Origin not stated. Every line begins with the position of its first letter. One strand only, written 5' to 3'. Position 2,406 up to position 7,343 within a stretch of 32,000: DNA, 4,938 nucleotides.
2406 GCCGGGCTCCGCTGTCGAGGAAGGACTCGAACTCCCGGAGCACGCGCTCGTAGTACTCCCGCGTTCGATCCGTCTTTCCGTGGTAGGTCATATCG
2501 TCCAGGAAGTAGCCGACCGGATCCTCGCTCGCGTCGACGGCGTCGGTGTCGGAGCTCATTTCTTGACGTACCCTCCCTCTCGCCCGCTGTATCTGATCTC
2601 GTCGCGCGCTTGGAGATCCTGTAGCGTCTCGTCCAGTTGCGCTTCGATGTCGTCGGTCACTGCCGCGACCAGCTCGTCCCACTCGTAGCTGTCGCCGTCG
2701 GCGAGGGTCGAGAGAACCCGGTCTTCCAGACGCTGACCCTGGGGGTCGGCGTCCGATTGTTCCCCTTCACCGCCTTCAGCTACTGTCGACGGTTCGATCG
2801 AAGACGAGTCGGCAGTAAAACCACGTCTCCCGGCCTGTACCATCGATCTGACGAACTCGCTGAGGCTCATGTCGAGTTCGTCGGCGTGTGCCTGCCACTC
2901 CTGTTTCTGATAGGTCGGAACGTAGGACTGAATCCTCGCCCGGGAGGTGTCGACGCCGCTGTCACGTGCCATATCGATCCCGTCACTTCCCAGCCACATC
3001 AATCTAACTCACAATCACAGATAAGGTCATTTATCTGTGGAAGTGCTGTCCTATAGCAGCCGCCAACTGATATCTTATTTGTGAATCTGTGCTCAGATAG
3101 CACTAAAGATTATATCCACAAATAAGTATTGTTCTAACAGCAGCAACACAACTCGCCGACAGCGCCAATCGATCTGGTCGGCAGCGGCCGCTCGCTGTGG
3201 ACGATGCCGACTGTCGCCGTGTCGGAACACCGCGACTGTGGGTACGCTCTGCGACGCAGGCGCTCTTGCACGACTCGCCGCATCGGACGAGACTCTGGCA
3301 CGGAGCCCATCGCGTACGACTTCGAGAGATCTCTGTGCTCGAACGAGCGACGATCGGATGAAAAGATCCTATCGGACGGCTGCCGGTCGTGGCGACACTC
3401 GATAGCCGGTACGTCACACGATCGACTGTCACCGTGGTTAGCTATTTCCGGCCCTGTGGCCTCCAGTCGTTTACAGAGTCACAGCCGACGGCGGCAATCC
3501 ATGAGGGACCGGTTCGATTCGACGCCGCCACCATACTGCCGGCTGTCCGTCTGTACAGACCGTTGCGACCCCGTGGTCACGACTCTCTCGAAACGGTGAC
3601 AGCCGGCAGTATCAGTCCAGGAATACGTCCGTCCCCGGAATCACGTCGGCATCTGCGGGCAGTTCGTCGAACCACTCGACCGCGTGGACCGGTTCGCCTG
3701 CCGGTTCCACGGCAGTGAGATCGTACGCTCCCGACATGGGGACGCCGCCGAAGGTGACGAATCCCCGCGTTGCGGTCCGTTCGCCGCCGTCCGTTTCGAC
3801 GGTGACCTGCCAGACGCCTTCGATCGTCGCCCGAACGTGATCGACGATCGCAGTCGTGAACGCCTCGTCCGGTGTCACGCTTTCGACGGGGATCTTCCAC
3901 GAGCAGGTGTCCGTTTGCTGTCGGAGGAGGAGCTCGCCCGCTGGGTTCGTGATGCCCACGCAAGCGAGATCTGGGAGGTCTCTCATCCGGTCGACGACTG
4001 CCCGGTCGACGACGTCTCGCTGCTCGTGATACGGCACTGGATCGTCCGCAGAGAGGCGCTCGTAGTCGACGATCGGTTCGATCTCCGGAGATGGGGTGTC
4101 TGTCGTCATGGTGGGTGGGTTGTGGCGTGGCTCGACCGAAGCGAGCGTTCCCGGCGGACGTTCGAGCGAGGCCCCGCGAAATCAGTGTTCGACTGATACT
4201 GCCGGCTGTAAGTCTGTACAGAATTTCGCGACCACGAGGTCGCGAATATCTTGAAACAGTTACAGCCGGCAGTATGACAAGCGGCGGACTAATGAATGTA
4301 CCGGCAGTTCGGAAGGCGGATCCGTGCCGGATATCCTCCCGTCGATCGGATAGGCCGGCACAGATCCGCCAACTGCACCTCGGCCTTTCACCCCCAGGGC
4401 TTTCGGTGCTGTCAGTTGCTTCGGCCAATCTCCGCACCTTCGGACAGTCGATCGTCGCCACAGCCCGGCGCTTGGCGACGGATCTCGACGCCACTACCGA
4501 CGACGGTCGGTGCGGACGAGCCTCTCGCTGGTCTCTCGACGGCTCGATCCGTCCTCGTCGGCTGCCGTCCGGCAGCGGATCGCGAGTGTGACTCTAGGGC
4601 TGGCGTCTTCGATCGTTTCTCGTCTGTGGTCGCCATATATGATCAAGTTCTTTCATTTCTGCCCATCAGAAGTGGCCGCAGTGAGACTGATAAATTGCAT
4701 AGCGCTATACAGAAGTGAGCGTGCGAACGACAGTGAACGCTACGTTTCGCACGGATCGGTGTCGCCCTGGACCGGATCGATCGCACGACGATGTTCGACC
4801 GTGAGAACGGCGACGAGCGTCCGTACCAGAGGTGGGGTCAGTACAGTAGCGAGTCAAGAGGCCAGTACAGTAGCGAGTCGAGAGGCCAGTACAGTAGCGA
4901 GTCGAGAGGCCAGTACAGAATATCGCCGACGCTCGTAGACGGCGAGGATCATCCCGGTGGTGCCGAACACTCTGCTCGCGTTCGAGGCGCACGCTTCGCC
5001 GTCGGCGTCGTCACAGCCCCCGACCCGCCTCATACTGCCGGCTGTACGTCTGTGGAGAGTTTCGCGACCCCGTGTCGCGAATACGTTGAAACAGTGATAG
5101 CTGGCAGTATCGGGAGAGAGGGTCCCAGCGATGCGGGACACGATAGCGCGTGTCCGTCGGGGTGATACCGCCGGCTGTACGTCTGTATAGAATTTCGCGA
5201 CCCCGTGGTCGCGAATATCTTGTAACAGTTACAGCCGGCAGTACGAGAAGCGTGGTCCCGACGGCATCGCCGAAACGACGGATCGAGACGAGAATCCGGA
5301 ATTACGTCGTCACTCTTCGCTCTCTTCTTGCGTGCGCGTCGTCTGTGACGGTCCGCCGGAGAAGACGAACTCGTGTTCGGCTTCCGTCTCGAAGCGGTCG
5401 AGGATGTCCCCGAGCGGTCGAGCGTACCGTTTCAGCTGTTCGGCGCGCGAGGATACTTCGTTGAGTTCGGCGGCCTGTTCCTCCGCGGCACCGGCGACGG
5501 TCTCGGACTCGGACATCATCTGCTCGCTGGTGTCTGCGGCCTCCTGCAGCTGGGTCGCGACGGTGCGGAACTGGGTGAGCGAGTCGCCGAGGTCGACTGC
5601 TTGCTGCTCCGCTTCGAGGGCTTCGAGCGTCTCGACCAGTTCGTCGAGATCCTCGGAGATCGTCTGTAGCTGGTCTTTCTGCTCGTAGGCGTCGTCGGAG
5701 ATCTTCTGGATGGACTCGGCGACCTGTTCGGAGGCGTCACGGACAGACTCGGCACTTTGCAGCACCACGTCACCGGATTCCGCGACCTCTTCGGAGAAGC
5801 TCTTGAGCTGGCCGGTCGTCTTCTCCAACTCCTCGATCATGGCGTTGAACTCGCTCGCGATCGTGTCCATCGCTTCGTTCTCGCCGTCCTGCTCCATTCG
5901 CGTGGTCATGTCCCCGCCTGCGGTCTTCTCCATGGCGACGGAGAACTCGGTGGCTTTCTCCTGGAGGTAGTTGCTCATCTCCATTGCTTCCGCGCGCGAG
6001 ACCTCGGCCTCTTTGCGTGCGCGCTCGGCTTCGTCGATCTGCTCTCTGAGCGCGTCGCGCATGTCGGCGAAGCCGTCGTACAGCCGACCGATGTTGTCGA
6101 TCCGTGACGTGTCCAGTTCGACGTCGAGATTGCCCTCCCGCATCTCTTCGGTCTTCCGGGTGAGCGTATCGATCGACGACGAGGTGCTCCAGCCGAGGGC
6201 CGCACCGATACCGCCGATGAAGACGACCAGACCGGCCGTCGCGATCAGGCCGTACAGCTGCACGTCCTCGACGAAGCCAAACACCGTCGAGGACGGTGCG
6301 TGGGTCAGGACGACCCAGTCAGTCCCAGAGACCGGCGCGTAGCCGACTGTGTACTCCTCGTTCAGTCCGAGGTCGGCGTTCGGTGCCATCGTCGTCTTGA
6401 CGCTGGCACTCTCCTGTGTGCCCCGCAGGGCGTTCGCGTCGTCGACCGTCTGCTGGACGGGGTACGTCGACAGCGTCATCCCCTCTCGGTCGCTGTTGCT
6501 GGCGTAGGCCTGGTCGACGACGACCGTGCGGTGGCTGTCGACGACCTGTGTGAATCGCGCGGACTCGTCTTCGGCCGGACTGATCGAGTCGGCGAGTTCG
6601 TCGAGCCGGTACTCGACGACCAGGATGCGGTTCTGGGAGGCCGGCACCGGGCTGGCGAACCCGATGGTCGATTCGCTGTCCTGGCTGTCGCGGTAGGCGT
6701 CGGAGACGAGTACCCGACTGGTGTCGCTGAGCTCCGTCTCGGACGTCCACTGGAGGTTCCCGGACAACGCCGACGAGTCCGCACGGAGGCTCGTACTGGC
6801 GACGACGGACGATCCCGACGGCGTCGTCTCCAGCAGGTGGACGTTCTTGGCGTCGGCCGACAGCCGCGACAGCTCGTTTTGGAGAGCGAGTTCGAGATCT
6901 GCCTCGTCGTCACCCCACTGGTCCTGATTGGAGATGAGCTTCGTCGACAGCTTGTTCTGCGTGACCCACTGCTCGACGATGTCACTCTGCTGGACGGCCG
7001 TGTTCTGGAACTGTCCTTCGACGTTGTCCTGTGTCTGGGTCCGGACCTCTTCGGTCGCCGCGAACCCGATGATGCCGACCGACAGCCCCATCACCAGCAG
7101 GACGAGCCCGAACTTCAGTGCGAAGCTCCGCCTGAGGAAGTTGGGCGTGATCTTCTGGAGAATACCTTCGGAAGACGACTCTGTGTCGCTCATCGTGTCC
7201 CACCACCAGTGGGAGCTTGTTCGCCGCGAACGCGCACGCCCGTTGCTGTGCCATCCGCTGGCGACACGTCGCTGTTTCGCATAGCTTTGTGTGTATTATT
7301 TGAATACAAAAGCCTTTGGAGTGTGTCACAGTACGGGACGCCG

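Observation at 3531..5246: Family A: 78-bp palindromic MITE-like element, four copies in 1.7 kb, with TGA/TCA target duplications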

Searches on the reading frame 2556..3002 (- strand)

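Call 60: search_protein_families(library=pfam, proteins=[window:2556-3002:-], max_evalue=0.01)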
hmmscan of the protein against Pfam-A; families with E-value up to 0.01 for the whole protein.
window:2556-3002:- (148 aa): 1 family
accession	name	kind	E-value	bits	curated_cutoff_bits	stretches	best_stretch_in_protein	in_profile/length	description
PF19121.6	DUF5805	-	9.9e-28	96.8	28.5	1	79-145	1-67/67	Family of unknown function (DUF5805)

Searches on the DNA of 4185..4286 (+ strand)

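Call 24: search_dna_similar(query=window:4185-4286:+, collection=plasmids, mode=distant, max_evalue=0.01, max_rows=40)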
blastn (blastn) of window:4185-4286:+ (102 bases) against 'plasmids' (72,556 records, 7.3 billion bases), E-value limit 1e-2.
Records with a match: 9; places in all: 44; records where one place covers at least 80% of the query: 8.
Best place of each record, by identity: 90-95% 1; 80-90% 3; 60-80% 5.
By first word of the organism name: Haloarcula 4; Halomicrobium 3; Natribaculum 1; Haloplanus 1.
By predicted mobility (MOB-suite, as given by PLSDB): non-mobilizable 9.
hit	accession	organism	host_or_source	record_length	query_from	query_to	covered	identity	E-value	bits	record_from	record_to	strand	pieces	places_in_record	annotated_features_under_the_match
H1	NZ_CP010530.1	Haloarcula sp. CBA1115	monoisolate,Solar salt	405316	7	93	85%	88.5%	5e-23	113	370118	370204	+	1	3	CPBP family glutamic-type intramembrane protease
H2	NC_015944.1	Haloarcula hispanica ATCC 33960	-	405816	7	93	85%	87.4%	2e-21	108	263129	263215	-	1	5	CPBP family glutamic-type intramembrane protease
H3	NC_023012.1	Haloarcula hispanica N601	-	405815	7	93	85%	87.4%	2e-21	108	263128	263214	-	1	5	CPBP family glutamic-type intramembrane protease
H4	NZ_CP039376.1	Halomicrobium mukohataei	-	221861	5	101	95%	77.3%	3e-12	77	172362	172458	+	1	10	none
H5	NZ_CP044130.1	Halomicrobium sp. LC1Hm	-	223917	12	91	78%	93.8%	9e-26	123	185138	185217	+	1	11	none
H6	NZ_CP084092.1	Halomicrobium urmianum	cell culture,salt lake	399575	7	93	85%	78.2%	1e-10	73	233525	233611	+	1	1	universal stress protein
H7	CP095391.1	Natribaculum breve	cell culture,saline soil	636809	3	96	92%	71.3%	2e-3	49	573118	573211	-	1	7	none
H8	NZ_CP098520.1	Haloplanus sp. HW8-1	cell culture,salt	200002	9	93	83%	77.6%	2e-9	69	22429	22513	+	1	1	none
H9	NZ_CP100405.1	Haloarcula marina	cell culture,sediment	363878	9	93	83%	76.7%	1e-5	55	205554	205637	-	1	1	none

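Call 91: get_annotated_region(hit=H2, flank=20000)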
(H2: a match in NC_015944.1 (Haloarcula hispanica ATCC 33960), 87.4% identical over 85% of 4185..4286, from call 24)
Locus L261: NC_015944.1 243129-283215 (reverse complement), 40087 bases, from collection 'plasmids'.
description: Haloarcula hispanica ATCC 33960 plasmid pHH400, complete sequence
organism: Haloarcula hispanica ATCC 33960 (NCBI taxid 634497)
taxonomy: Archaea; Euryarchaeota; Halobacteria; Halobacteriales; Haloarculaceae; Haloarcula; Haloarcula hispanica; Haloarcula hispanica ATCC 33960
host: -; source: -; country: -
typing (MOB-suite, as given by PLSDB): non-mobilizable
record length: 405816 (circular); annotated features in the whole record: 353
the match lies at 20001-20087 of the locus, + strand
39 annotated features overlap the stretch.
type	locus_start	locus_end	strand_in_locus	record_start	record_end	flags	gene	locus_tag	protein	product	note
CDS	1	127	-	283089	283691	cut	-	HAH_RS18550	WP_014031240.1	class I SAM-dependent methyltransferase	-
CDS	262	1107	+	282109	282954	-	-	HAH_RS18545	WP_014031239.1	DUF726 domain-containing protein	-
CDS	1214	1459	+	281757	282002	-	-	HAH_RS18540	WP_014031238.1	hypothetical protein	-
CDS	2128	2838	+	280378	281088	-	-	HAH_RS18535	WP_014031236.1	metallophosphoesterase family protein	-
CDS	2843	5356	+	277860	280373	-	ppk1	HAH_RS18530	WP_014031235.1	polyphosphate kinase 1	GO:0006799 - polyphosphate biosynthetic process [Evidence IEA]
CDS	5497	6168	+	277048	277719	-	-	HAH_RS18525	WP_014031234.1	AIM24 family protein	-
CDS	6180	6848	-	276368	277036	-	-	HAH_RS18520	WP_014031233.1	class I SAM-dependent methyltransferase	-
CDS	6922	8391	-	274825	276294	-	-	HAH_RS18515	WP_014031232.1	MATE family efflux transporter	-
CDS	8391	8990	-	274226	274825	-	-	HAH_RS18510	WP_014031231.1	TetR/AcrR family transcriptional regulator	GO:0006355 - regulation of DNA-templated transcription [Evidence IEA]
CDS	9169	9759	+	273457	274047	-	-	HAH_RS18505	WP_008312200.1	TetR/AcrR family transcriptional regulator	GO:0006355 - regulation of DNA-templated transcription [Evidence IEA]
CDS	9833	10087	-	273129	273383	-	-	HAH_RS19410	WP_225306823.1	hypothetical protein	-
CDS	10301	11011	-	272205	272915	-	ric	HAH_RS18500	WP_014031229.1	iron-sulfur cluster repair di-iron protein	GO:0030091 - protein repair [Evidence IEA]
CDS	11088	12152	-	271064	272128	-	-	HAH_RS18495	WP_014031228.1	DUF2249 domain-containing protein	-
CDS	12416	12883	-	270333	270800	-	-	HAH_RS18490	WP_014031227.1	metal-dependent transcriptional regulator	-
CDS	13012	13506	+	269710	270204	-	-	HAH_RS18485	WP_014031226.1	hypothetical protein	-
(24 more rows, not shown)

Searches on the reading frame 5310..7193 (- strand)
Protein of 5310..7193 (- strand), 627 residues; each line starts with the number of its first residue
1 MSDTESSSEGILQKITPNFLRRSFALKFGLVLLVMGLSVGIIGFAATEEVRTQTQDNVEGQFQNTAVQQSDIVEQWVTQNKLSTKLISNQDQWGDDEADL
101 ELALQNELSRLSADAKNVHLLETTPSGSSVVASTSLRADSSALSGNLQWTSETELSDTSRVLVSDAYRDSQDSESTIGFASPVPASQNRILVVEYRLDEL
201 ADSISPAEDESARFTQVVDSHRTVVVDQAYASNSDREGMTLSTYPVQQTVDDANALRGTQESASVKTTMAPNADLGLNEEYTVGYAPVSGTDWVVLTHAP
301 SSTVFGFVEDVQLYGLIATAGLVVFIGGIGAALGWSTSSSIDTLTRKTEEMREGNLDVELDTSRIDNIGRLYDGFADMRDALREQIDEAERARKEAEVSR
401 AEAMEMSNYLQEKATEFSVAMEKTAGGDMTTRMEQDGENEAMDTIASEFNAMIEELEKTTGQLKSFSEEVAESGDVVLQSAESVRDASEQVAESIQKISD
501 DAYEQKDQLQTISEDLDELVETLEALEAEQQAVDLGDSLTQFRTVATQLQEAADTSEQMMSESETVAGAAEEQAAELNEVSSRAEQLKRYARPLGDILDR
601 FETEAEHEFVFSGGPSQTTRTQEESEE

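Call 16: find_encoding_contigs(protein=window:5310-7193:-, flank=10000, max_places=6)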
Protein window:5310-7193:- (627 aa): 9 contigs read that carry it; 3 places shown.
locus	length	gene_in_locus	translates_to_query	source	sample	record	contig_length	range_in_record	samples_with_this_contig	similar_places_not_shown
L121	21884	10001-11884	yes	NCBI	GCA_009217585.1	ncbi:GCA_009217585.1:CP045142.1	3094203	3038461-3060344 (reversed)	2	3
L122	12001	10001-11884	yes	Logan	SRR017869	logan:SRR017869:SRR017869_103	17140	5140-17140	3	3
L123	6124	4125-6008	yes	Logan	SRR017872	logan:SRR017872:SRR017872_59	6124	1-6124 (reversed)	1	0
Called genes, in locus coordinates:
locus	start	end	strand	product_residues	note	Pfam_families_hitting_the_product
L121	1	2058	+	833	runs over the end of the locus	PF00015:MCPsignal, PF01547:SBP_bac_1, PF13416:SBP_bac_8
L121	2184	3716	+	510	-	PF00370:FGGY_N, PF02782:FGGY_C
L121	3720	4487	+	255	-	PF00230:MIP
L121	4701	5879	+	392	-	PF13191:AAA_16, PF13401:AAA_22 (weak), PF22703:Cdc6_lid (weak)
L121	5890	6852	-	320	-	PF00480:ROK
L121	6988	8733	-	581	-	PF00224:PK, PF02887:PK_C, PF00391:PEP-utilizers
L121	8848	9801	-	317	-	PF00294:PfkB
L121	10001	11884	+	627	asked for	PF00672:HAMP (weak)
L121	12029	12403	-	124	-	-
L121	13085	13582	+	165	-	-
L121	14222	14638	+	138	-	PF19121:DUF5805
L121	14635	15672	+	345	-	PF02899:Phage_int_SAM_1 (weak), PF13495:Phage_int_SAM_4 (weak), PF00589:Phage_integrase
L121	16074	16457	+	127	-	PF25213:HVO_A0261_N (weak), PF01022:HTH_5, PF12840:HTH_20 (weak)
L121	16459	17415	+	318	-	PF03773:ArsP_1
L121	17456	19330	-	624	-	PF03453:MoeA_N, PF00994:MoCF_biosynth, PF03454:MoeA_C, PF12727:PBP_like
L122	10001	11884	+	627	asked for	PF00672:HAMP (weak)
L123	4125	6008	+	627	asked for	PF00672:HAMP (weak)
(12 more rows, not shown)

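Call 77: find_homologous_proteins(query=window:5310-7193:-, max_evalue=1e-60)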
Query window:5310-7193:- (627 aa): 346 proteins with E <= 1e-60 among 8000 candidates; the best 120 are listed.
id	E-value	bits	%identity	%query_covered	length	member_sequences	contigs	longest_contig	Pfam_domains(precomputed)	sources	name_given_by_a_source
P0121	0.0e+0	1307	100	100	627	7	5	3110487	PF00672.31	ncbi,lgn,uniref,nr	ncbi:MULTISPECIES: HAMP domain-containing protein [Halomicrobium]|uniref:HAMP domain-containing prot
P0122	0.0e+0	1063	81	100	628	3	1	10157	PF00672.31,PF02743.25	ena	-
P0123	0.0e+0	1060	80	100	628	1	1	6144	PF00672.31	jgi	jgi:methyl-accepting chemotaxis protein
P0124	1.3e-296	1003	76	100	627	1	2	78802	PF00672.31,PF02743.25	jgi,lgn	-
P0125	1.6e-296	1003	76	100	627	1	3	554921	PF00672.31,PF02743.25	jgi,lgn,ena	-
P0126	1.3e-291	986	75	98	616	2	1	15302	PF00672.31,PF02743.25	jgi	jgi:methyl-accepting chemotaxis protein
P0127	1.3e-290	983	75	100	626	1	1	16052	PF00672.31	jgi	-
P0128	1.4e-287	973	75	99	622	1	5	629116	PF00672.31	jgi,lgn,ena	-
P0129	6.0e-284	961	73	100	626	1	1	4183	PF00672.31,PF02743.25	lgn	-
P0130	3.7e-283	959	74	98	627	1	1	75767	PF00672.31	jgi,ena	-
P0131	9.3e-253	858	67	100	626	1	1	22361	PF00672.31,PF02743.25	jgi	-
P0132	1.3e-252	858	67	100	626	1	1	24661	PF00672.31,PF02743.25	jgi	-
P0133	3.7e-252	856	67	100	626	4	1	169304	PF00672.31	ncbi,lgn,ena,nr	ncbi:HAMP domain-containing protein [Halobacteriales archaeon QS_4_62_28]|nr:MAG: HAMP domain-contai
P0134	6.5e-252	856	66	100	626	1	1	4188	PF00672.31,PF02743.25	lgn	-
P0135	6.7e-235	799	63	98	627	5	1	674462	PF00672.31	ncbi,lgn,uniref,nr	ncbi:Methyl-accepting chemotaxis protein [Halomicrobium zhouii]|uniref:Methyl-accepting chemotaxis p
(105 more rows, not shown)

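Call 78: list_cluster_members(proteins=[P0121])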
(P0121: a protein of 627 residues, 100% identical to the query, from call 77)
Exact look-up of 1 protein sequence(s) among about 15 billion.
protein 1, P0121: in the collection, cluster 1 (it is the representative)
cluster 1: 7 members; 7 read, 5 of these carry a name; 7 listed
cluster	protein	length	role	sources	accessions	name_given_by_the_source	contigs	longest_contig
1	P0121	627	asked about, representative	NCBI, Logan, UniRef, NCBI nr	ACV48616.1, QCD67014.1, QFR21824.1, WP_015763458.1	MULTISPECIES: HAMP domain-containing protein [Halomicrobium] | HAMP domain-containing protein n=2 Tax=Halomicrobium mukohataei TaxID=57705 ... | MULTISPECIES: methyl-accepting chemotaxis protein [Halomicrobium]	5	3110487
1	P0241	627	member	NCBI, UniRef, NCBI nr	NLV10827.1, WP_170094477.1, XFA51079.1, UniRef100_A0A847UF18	HAMP domain-containing protein [Halomicrobium sp. HM KBTZ05] | HAMP domain-containing protein n=1 Tax=Halomicrobium mukohataei TaxID=57705 ... | methyl-accepting chemotaxis protein [Halomicrobium mukohataei]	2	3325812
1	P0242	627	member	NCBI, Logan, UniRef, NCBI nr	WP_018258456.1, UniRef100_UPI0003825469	HAMP domain-containing protein [Halomicrobium katesii] | HAMP domain-containing protein n=1 Tax=Halomicrobium katesii TaxID=437163 ... | methyl-accepting chemotaxis protein [Halomicrobium katesii]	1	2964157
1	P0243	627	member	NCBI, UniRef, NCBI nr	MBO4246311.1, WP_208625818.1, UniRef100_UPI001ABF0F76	methyl-accepting chemotaxis protein [Halomicrobium sp. IBSBa] | HAMP domain-containing protein n=1 Tax=Halomicrobium sp. IBSBa TaxID=2778916 ...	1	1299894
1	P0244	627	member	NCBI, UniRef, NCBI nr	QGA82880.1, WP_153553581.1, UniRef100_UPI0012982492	methyl-accepting chemotaxis protein [Halomicrobium sp. LC1Hm] | PDC sensor domain-containing protein n=1 Tax=Halomicrobium sp. LC1Hm TaxID=2610902 ...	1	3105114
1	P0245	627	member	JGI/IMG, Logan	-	-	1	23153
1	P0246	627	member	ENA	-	-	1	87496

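Call 79: find_encoding_contigs(protein=P0241, flank=10000, max_places=1)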
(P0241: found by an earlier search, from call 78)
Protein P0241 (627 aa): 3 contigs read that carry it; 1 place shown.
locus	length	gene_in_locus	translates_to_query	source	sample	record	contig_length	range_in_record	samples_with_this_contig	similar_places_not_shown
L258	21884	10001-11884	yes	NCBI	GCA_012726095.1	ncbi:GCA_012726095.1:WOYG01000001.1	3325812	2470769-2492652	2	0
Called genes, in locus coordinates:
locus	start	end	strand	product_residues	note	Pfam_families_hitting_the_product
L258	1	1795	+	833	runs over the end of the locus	PF04108:ATG17_like (faint), PF07889:DUF1664 (faint), PF00015:MCPsignal, PF01547:SBP_bac_1, PF13416:SBP_bac_8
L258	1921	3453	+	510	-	PF00370:FGGY_N, PF02782:FGGY_C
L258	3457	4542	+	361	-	PF25928:DUF7973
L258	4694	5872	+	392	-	PF13191:AAA_16, PF13401:AAA_22 (weak), PF22703:Cdc6_lid (weak)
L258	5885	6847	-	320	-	PF00480:ROK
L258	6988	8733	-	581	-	PF00224:PK, PF02887:PK_C, PF00391:PEP-utilizers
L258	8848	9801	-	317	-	PF00294:PfkB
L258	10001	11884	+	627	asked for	PF02743:dCache_1 (weak), PF00672:HAMP (weak)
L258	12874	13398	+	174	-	-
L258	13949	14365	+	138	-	PF19121:DUF5805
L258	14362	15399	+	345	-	PF02899:Phage_int_SAM_1 (weak), PF13495:Phage_int_SAM_4 (weak), PF00589:Phage_integrase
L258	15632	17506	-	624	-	PF03453:MoeA_N, PF00994:MoCF_biosynth, PF03454:MoeA_C, PF12727:PBP_like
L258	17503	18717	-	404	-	PF03453:MoeA_N, PF00994:MoCF_biosynth, PF03454:MoeA_C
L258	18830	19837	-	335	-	PF04055:Radical_SAM, PF06463:Mob_synth_C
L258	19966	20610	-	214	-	PF01738:DLH (weak), PF02230:Abhydrolase_2, PF12146:Hydrolase_4 (faint)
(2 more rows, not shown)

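Call 80: find_encoding_contigs(protein=P0242, flank=10000, max_places=1)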
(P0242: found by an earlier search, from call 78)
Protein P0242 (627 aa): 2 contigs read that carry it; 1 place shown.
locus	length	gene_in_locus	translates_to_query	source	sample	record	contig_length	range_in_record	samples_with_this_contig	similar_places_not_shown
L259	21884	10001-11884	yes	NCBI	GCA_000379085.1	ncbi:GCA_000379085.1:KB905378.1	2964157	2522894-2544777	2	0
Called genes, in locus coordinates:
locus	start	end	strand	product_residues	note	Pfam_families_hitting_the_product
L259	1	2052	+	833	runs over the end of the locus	PF00015:MCPsignal, PF01547:SBP_bac_1, PF13416:SBP_bac_8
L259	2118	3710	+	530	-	PF00370:FGGY_N, PF02782:FGGY_C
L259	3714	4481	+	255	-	PF00230:MIP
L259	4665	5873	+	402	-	PF13191:AAA_16, PF13401:AAA_22 (weak), PF22703:Cdc6_lid (weak)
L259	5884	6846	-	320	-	PF00480:ROK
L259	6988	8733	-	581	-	PF00224:PK, PF02887:PK_C, PF00391:PEP-utilizers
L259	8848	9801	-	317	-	PF00294:PfkB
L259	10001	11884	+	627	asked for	PF00672:HAMP (weak)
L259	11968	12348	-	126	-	-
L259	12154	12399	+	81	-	-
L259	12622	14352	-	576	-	PF01609:DDE_Tnp_1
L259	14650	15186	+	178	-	-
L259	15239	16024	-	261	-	PF01497:Peripla_BP_2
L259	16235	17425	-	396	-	PF02040:ArsB (weak), PF03600:CitMHS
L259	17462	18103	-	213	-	-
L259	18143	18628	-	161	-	-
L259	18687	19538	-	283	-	PF00005:ABC_tran, PF13555:AAA_29 (weak), PF02463:SMC_N (weak), PF13304:AAA_21 (weak)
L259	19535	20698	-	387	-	PF01032:FecCD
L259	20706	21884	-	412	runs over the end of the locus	-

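Call 81: find_encoding_contigs(protein=P0244, flank=10000, max_places=1)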
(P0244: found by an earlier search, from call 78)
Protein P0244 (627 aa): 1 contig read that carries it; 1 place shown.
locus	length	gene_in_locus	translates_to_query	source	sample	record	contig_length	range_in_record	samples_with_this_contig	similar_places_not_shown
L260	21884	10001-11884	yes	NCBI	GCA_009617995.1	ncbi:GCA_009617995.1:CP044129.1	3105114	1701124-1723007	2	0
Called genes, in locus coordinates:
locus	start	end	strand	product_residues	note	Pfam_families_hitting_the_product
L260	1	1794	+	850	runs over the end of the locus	PF00015:MCPsignal, PF01547:SBP_bac_1, PF13416:SBP_bac_8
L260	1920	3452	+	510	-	PF00370:FGGY_N, PF02782:FGGY_C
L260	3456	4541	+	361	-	PF25928:DUF7973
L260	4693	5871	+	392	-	PF13191:AAA_16, PF13401:AAA_22 (weak), PF22703:Cdc6_lid (weak)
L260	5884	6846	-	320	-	PF00480:ROK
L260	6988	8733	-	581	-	PF00224:PK, PF02887:PK_C, PF00391:PEP-utilizers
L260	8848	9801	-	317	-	PF00294:PfkB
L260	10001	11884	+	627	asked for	PF02743:dCache_1 (weak), PF00672:HAMP (weak)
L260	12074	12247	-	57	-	-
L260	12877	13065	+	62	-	-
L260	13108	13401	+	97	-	-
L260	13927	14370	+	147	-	PF19121:DUF5805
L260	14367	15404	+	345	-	PF02899:Phage_int_SAM_1 (weak), PF13495:Phage_int_SAM_4 (weak), PF00589:Phage_integrase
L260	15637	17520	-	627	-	PF03453:MoeA_N, PF00994:MoCF_biosynth, PF03454:MoeA_C, PF12727:PBP_like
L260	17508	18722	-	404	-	PF03453:MoeA_N, PF00994:MoCF_biosynth, PF03454:MoeA_C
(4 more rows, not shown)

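Call 86: search_protein_families(library=ncbifam, proteins=[L259:12622-14352:-], max_evalue=0.001)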
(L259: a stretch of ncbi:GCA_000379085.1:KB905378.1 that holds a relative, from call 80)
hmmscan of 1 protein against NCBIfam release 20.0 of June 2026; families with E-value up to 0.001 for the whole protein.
L259:12622-14352:- (576 aa): 5 families
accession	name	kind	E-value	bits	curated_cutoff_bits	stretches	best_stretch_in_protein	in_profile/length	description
NF033541.0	transpos_ISH3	equivalog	1.5e-22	80.1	225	1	318-540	85-296/298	ISH3 family transposase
NF033592.1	transpos_IS4_1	equivalog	2.1e-09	36.9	115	1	388-540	175-330/332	IS4 family transposase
NF049925.1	transpos_IS4_4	equivalog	1e-05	24.5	250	1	471-537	300-366/449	IS4 family transposase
NF033559.2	transpos_IS1634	equivalog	2.3e-05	23.6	100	0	392-437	212-261/483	IS1634 family transposase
NF033540.2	transpos_IS701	equivalog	7.2e-05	22.2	150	0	466-511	287-330/363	IS701 family transposase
